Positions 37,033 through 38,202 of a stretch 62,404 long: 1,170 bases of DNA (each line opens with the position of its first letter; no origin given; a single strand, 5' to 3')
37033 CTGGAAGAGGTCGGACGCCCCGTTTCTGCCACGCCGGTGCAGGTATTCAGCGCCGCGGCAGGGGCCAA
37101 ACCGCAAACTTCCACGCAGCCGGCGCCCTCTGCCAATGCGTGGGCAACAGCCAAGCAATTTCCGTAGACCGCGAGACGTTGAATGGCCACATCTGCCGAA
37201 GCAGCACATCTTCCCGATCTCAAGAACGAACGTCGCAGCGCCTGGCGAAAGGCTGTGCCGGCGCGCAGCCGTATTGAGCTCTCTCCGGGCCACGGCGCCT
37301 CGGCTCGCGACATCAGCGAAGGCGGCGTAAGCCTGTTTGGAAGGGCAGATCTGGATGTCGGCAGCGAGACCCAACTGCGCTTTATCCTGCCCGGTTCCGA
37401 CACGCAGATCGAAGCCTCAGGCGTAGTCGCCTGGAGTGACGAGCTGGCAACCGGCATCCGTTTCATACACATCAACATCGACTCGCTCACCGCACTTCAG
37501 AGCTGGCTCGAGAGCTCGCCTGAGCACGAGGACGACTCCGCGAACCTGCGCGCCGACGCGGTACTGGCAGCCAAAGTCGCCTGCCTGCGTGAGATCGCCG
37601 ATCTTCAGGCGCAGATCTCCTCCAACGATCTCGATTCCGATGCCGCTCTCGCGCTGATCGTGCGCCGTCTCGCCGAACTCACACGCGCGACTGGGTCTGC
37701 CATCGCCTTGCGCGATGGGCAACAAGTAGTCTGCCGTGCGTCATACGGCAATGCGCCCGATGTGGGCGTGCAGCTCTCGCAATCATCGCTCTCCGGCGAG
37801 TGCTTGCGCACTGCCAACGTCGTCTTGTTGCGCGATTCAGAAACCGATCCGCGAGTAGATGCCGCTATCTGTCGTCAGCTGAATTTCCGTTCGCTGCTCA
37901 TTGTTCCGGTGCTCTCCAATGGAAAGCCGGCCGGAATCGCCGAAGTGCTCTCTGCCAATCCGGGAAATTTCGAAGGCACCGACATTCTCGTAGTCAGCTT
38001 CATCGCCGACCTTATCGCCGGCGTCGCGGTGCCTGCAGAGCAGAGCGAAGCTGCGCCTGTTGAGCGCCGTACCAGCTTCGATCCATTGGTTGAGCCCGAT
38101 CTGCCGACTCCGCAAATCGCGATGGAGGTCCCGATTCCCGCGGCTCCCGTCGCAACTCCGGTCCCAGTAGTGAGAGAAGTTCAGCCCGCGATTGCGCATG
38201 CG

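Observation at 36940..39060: PilZ-GAF-TM-TonB_C fusion: a possibly c-di-GMP/ligand-gated TonB-like protein, preceded by a tiny coiled-coil gene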

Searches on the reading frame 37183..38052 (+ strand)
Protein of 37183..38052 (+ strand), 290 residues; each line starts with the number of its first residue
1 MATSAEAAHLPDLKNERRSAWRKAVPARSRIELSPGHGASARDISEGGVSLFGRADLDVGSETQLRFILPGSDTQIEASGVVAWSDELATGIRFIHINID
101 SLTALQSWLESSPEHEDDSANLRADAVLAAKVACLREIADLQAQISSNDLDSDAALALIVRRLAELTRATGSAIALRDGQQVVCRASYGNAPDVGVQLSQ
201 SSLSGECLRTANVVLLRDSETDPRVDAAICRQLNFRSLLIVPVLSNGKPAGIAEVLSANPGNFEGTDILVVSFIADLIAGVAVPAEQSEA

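Call 48: search_solved_structures(query=A4, max_evalue=1, show_alignments=2)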
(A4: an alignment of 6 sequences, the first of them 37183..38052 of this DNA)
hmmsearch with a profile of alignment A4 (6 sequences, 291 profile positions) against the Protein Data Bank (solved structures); distinct sequences matched with E-value up to 1: 16.
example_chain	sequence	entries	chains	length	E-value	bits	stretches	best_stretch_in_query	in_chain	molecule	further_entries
3e0y_A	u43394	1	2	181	1.5e-06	30.8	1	126-282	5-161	Conserved domain protein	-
4xrn_A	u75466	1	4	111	0.00043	22.8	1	17-112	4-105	Alginate biosynthesis protein Alg44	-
4rt0_A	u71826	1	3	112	0.00072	22.1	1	17-113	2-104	Alginate biosynthesis protein Alg44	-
4mcw_A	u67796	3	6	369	0.001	21.6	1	199-278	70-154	Metal dependent phosphohydrolase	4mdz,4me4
2zmf_A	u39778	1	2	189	0.0018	20.8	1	203-270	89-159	cAMP and cAMP-inhibited cGMP 3',5'-cyclic phosphodiesterase 10A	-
5w10_A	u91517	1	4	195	0.0049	19.3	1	205-285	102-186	cGMP-specific phosphodiesterase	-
3p01_A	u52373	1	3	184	0.014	17.8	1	200-283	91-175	Two-component response regulator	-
3mmh_A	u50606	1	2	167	0.025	17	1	216-281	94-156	Methionine-R-sulfoxide reductase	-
3oov_A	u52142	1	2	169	0.027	16.9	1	189-283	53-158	Methyl-accepting chemotaxis protein, putative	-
2k2n_A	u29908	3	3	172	0.11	14.9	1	235-283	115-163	Sensor protein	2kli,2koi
3ksg_A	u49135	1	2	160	0.12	14.8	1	232-281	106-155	Putative uncharacterized protein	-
3ksf_A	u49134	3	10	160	0.12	14.8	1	232-281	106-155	Putative uncharacterized protein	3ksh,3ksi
2lb5_A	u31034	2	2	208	0.14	14.5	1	235-283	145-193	Sensor histidine kinase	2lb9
3o5y_A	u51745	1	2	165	0.28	13.6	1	228-282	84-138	Sensor protein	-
8w26_A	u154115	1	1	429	0.33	13.4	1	235-283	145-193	histidine kinase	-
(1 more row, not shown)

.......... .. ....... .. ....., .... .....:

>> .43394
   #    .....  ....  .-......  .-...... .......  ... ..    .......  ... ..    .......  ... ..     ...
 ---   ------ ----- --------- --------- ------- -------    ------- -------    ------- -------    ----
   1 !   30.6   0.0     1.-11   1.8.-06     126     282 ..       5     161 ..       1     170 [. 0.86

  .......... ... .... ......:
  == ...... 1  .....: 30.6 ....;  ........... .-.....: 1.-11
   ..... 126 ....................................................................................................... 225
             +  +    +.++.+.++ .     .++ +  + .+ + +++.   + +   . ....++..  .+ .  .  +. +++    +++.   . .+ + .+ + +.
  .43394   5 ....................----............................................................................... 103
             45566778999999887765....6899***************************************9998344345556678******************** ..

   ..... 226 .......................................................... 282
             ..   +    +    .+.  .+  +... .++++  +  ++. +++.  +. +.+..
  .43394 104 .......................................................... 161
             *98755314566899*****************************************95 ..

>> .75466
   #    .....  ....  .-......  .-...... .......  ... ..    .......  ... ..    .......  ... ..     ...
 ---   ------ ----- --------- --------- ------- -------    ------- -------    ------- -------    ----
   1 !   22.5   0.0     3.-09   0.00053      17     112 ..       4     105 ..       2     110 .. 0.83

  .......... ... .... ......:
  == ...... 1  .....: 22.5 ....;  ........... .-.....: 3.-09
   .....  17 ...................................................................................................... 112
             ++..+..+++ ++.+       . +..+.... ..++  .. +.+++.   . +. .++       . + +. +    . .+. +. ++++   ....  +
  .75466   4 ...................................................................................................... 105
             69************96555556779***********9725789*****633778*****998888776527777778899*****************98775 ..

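Call 50: search_protein_representatives(protein=window:37183-38052:+)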
Query: 290 residues. Proteins with E-value up to 0.001 (for the whole library): 6768; up to 1e-10: 3169; up to 1e-30: 130. The best 150 are listed.
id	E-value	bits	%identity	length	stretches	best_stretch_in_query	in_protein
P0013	5.1e-131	452.2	77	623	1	1-290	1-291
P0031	1.4e-85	303.3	57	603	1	16-286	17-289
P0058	8.7e-84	297.4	54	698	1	10-282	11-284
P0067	9.8e-84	297.2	54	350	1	2-287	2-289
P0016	1.8e-82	293.1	53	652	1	1-289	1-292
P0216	6.2e-81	288.0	54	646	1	14-285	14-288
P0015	4.1e-78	278.8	53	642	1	1-286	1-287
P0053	2.3e-77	276.3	51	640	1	4-285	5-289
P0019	1.0e-75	271.0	50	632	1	1-285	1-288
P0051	1.5e-75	270.4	51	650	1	3-285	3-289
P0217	2.0e-75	270.0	52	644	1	1-284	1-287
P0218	9.7e-75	267.8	54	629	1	31-287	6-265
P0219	1.0e-67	244.7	43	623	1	5-284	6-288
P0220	2.6e-65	236.9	39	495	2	12-280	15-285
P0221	1.4e-64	234.4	51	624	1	16-282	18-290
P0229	5.2e-46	173.6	40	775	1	17-285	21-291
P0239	6.8e-43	163.4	37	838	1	6-282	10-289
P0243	4.0e-42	160.8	39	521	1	17-283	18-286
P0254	2.0e-39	152.0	37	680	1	15-282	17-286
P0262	9.4e-39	149.8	37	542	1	17-281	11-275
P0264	1.7e-38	148.9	38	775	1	14-285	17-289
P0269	4.0e-38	147.7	35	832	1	16-282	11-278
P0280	1.6e-36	142.4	37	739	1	15-281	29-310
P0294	1.1e-34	136.5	36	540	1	15-283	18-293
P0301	3.5e-34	134.8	38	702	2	150-282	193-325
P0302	5.1e-34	134.3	44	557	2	140-282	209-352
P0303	5.2e-34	134.2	39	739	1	31-282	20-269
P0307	1.3e-33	132.9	38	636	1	42-279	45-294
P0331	1.0e-30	123.4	34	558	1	15-275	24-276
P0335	2.8e-30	122.0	37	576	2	149-277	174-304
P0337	3.1e-30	121.9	35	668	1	27-285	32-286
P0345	5.2e-30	121.1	36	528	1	40-286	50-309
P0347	6.6e-30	120.8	36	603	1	42-278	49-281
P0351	2.5e-29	118.9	33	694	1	19-279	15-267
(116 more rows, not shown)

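Call 54: search_protein_families(library=pfam, proteins=[P0280, P0307, P0347, P0262, P0294, P0302, P0331, P0335, P0345, P0243], max_evalue=0.0001)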
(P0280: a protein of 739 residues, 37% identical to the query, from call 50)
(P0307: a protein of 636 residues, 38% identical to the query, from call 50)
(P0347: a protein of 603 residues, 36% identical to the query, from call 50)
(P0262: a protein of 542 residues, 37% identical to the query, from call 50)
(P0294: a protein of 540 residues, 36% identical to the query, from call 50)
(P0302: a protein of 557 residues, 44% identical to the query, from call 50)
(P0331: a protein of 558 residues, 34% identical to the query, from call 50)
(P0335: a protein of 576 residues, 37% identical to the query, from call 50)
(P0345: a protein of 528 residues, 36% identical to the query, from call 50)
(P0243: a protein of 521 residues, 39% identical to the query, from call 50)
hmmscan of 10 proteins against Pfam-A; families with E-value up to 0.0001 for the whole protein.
P0280 (739 aa): 3 families
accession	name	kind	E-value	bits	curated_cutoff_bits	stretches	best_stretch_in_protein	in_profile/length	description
PF13185.12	GAF_2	-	2.1e-15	57.5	28.6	1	188-308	11-132/136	GAF domain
PF01590.32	GAF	-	8.6e-09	36.5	22.4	1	184-307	5-129/133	GAF domain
PF07238.19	PilZ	-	2.6e-05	24.9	22.5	0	50-135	20-100/102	PilZ domain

P0307 (636 aa): 3 families
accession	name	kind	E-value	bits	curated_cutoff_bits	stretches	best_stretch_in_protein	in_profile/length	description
PF13185.12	GAF_2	-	2.8e-16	60.4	28.6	1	164-298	2-136/136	GAF domain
PF07238.19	PilZ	-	5.1e-11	43.2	22.5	1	9-113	1-100/102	PilZ domain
PF01590.32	GAF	-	1.2e-10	42.5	22.4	1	165-297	1-133/133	GAF domain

P0347 (603 aa): 4 families
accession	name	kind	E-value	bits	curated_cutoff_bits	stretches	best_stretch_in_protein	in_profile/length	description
PF13185.12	GAF_2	-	1.5e-17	64.5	28.6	1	153-286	3-136/136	GAF domain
PF01590.32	GAF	-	1.9e-12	48.3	22.4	1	156-285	4-133/133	GAF domain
PF07238.19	PilZ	-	4.9e-11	43.3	22.5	1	13-117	1-100/102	PilZ domain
PF13492.12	GAF_3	-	6.1e-08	33.6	27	1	159-286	7-128/129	GAF domain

P0262 (542 aa): 4 families
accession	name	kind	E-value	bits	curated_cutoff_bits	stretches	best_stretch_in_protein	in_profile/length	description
PF13185.12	GAF_2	-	3.8e-15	56.7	28.6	1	148-274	7-133/136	GAF domain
PF01590.32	GAF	-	8.7e-12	46.2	22.4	1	149-273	6-130/133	GAF domain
PF07238.19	PilZ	-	2.6e-06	28.2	22.5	1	11-105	3-100/102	PilZ domain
PF13492.12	GAF_3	-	1e-05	26.4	27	1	149-274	6-125/129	GAF domain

P0294 (540 aa): 3 families
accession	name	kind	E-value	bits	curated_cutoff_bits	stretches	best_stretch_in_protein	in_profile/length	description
PF13185.12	GAF_2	-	5.4e-14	53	28.6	1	166-288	9-131/136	GAF domain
PF01590.32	GAF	-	5.2e-12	46.9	22.4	1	163-287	4-128/133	GAF domain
PF07238.19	PilZ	-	2.3e-08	34.8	22.5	1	43-116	24-101/102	PilZ domain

P0302 (557 aa): 5 families
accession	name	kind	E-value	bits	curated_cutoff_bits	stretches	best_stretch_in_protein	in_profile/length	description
PF13185.12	GAF_2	-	5.8e-17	62.6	28.6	1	219-351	2-134/136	GAF domain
PF08238.18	Sel1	-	9.1e-15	55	30.7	1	445-480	1-36/36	Sel1 repeat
PF07238.19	PilZ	-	1.6e-12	48.1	22.5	1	17-118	1-101/102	PilZ domain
PF01590.32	GAF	-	2e-12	48.2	22.4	1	220-351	1-132/133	GAF domain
PF13492.12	GAF_3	-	1.9e-08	35.2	27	1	220-351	1-126/129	GAF domain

P0331 (558 aa): 3 families
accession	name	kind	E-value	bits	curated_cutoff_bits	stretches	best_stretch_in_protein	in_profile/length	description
PF13185.12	GAF_2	-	6.4e-13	49.5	28.6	1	163-277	15-129/136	GAF domain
PF07238.19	PilZ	-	1.1e-12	48.6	22.5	1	25-120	1-101/102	PilZ domain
PF01590.32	GAF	-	1.5e-08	35.7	22.4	1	154-277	4-127/133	GAF domain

P0335 (576 aa): 4 families
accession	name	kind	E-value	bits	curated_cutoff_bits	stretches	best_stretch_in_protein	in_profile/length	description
PF13185.12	GAF_2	-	5.3e-20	72.4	28.6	1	177-309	3-135/136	GAF domain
PF01590.32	GAF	-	2.9e-13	50.9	22.4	1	178-308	2-132/133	GAF domain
PF07238.19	PilZ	-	3.2e-11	43.9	22.5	1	20-117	2-101/102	PilZ domain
PF13492.12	GAF_3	-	2.2e-07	31.8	27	1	179-311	3-129/129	GAF domain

P0345 (528 aa): 4 families
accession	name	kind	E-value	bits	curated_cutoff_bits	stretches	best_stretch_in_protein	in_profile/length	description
PF08238.18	Sel1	-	2.3e-16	60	30.7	1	415-450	1-36/36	Sel1 repeat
PF13185.12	GAF_2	-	4.4e-15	56.5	28.6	1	171-305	2-135/136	GAF domain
PF01590.32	GAF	-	1.7e-12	48.5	22.4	1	172-305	1-133/133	GAF domain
PF07238.19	PilZ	-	2.4e-11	44.3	22.5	1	21-122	1-101/102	PilZ domain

P0243 (521 aa): 4 families
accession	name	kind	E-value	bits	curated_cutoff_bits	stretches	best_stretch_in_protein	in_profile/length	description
PF13185.12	GAF_2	-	5.2e-19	69.3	28.6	1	152-282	2-132/136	GAF domain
PF01590.32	GAF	-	1.2e-11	45.7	22.4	1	153-282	1-130/133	GAF domain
PF07238.19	PilZ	-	4.7e-08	33.7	22.5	1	40-113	23-100/102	PilZ domain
PF13492.12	GAF_3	-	3.3e-06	28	27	1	154-279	2-121/129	GAF domain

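Call 58: list_cluster_members(proteins=[P0219, P0229, P0239, P0254, P0264, P0269, P0301, P0303, P0337, P0351])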
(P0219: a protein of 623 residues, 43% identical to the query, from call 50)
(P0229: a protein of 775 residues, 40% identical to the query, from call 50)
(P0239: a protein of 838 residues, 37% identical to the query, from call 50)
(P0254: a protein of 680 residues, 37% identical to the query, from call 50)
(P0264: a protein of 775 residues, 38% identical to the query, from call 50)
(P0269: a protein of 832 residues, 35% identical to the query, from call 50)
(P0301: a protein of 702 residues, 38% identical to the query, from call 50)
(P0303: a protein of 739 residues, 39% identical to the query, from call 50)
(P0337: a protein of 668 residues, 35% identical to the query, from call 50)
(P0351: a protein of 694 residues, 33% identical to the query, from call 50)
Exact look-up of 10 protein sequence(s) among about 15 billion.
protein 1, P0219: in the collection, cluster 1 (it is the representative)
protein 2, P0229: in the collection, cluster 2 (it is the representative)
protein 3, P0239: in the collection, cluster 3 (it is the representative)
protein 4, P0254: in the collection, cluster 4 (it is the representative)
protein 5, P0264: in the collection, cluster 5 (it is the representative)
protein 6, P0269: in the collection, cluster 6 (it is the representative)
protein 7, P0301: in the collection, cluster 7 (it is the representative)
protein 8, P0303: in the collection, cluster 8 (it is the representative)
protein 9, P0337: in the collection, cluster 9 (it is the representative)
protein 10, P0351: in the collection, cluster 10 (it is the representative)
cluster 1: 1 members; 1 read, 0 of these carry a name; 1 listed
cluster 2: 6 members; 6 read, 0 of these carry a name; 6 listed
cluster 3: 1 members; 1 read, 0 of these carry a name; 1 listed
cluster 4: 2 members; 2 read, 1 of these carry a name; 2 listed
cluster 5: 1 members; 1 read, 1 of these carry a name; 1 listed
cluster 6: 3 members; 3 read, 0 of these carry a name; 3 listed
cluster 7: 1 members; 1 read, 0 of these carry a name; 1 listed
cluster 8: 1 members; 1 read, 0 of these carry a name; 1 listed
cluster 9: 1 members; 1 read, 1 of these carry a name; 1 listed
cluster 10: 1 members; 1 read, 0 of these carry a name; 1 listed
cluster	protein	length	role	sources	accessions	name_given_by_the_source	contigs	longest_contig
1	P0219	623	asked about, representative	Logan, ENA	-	-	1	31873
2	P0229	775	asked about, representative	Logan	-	-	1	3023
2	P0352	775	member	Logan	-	-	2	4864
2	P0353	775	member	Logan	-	-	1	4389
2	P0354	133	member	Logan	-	-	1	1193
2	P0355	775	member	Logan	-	-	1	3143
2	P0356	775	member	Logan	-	-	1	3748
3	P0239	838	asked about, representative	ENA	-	-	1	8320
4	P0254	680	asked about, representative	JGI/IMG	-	-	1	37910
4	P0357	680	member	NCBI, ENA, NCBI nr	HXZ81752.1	MAG TPA: TonB family protein [Terriglobales bacterium] | TonB family protein [Terriglobales bacterium]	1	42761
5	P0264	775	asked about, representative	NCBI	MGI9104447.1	MAG: TonB family protein [Terriglobales bacterium]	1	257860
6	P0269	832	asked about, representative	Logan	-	-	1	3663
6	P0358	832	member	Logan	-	-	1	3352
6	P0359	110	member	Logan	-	-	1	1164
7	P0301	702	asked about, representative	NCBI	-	-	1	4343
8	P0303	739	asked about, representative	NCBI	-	-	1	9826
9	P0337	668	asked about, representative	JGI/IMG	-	protein TonB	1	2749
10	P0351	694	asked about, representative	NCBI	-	-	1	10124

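Call 59: find_encoding_contigs(protein=P0264, flank=8000, max_places=1)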
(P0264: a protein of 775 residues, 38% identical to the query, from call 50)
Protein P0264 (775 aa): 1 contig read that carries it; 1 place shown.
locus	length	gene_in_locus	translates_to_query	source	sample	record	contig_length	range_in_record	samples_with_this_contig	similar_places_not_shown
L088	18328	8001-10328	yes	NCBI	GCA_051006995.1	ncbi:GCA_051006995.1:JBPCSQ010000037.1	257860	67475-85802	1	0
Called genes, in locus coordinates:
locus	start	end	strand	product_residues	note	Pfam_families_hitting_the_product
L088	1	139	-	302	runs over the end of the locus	PF03631:Virul_fac_BrkB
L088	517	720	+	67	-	PF00313:CSD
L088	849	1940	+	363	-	PF18958:DUF5700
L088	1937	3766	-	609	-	PF00515:TPR_1 (faint), PF23914:TPR_CcmH_CycH (faint), PF07719:TPR_2 (faint), PF13414:TPR_11 (faint), PF13428:TPR_14 (faint), PF13432:TPR_16, PF13431:TPR_17 (faint), PF14559:TPR_19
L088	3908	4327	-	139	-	PF13441:Gly-zipper_YMGG (weak)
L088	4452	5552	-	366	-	PF08331:QueG_DUF1730, PF13484:Fer4_16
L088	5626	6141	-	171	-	PF14534:DUF4440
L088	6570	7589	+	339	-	PF04055:Radical_SAM, PF06463:Mob_synth_C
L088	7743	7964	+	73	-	-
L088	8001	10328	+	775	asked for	PF07238:PilZ (weak), PF01590:GAF, PF13185:GAF_2, PF13492:GAF_3 (weak), PF03544:TonB_C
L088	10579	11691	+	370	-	PF02445:NadA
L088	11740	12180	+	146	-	PF09969:DUF2203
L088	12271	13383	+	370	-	-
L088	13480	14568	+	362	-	PF00365:PFK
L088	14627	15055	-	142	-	-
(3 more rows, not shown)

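Call 60: find_encoding_contigs(protein=P0254, flank=8000, max_places=1)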
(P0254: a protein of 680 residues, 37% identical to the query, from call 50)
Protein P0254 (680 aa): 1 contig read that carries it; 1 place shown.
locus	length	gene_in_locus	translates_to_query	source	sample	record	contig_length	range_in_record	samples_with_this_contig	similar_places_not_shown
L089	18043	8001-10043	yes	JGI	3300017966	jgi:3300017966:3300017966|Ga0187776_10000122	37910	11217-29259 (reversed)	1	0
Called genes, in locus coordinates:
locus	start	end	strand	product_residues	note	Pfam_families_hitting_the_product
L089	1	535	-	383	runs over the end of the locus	-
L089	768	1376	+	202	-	PF00081:Sod_Fe_N, PF02777:Sod_Fe_C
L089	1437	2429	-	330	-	PF04055:Radical_SAM, PF06463:Mob_synth_C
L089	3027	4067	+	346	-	PF01841:Transglut_core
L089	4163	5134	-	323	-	PF00291:PALP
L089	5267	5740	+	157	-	PF05163:DinB, PF12867:DinB_2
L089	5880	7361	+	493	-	PF00232:Glyco_hydro_1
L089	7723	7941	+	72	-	-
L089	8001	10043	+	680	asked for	PF01590:GAF, PF13185:GAF_2, PF03544:TonB_C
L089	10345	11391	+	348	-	PF02445:NadA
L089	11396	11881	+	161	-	PF09969:DUF2203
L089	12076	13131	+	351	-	PF08239:SH3_3 (weak)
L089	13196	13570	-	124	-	PF03745:DUF309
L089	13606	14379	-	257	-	PF06181:Urate_ox_N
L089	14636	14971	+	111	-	PF17209:Hfq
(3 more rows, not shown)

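Call 74: find_encoding_contigs(protein=P0302, flank=3000, max_places=2)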
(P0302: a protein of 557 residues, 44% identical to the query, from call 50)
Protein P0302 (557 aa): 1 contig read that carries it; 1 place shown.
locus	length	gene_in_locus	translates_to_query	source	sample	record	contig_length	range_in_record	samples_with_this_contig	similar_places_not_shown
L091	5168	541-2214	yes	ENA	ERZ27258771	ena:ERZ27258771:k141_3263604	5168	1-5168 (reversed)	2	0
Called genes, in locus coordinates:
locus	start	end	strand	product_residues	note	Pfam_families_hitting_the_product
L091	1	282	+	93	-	?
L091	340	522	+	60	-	-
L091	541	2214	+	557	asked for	PF07238:PilZ, PF01590:GAF, PF13185:GAF_2, PF13492:GAF_3, PF08238:Sel1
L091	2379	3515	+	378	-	PF04055:Radical_SAM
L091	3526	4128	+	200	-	-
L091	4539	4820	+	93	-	-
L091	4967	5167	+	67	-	?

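Call 75: find_encoding_contigs(protein=P0345, flank=3000, max_places=2)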
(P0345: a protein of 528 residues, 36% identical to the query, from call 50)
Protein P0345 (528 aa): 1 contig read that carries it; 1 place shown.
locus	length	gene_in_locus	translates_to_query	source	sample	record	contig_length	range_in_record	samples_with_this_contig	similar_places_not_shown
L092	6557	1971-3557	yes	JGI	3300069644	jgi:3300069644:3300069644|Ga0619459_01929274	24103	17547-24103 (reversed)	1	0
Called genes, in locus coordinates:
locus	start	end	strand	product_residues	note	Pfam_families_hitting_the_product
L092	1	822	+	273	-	?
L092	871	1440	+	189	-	-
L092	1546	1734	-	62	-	-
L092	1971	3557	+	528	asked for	PF07238:PilZ, PF01590:GAF, PF13185:GAF_2, PF08238:Sel1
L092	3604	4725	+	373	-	PF04055:Radical_SAM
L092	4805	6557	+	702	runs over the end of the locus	PF00561:Abhydrolase_1 (faint), PF26550:Tricorn_2nd (weak), PF26549:Tricorn_N, PF07676:PD40 (weak), PF00326:Peptidase_S9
